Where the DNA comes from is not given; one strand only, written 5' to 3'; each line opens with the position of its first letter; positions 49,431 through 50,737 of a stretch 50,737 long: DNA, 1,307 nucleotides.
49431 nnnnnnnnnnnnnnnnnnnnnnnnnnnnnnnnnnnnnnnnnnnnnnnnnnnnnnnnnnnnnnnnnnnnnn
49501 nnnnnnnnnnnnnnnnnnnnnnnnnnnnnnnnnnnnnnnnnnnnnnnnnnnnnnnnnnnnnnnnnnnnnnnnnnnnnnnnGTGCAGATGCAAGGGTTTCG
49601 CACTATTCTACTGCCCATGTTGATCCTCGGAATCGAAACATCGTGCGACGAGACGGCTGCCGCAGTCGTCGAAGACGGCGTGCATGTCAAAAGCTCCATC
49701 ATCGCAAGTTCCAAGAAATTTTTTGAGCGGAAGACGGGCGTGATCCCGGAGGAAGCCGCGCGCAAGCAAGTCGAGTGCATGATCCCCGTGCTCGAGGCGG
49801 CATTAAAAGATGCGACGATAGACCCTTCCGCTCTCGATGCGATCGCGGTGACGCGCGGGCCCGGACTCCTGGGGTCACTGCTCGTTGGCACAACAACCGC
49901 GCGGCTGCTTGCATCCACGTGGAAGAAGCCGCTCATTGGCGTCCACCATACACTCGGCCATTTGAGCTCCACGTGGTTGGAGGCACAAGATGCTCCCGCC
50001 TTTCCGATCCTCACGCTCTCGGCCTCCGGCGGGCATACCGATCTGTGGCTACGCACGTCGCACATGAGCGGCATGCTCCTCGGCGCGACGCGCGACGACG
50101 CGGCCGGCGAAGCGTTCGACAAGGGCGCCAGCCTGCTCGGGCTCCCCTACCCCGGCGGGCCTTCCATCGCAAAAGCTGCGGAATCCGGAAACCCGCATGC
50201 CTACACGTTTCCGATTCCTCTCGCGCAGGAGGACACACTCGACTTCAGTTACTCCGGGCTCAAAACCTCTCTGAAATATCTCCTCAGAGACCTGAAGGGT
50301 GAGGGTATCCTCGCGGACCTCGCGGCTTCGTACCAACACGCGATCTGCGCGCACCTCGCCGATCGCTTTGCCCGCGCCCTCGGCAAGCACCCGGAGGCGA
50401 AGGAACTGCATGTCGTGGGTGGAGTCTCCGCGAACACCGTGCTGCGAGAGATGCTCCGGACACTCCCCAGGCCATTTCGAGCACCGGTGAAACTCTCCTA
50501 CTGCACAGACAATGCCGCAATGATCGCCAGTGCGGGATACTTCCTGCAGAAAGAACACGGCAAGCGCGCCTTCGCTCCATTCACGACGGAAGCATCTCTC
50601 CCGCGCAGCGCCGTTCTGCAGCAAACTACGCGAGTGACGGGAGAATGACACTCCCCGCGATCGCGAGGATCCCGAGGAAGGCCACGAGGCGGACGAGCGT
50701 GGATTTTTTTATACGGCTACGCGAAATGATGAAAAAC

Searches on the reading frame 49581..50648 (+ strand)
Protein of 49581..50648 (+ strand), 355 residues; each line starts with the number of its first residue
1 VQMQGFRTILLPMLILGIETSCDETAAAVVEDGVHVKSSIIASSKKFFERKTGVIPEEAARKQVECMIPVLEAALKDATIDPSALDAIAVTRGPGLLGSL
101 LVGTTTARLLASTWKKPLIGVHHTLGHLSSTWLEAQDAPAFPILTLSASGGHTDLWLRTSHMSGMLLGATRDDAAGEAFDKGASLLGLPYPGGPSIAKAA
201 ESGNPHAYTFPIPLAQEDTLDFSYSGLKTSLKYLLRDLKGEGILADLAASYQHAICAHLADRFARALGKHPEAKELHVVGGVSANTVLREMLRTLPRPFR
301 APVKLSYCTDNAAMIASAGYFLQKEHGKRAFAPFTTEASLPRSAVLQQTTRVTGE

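Call 83: search_protein_families(library=pfam, proteins=[window:49581-50648:+], max_evalue=0.001)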
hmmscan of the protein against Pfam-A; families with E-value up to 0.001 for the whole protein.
window:49581-50648:+ (355 aa): 1 family
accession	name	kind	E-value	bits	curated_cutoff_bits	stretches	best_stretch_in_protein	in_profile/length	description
PF00814.31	TsaD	-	6.1e-75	252.8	24.8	1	36-316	2-263/264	tRNA N6-adenosine threonylcarbamoyltransferase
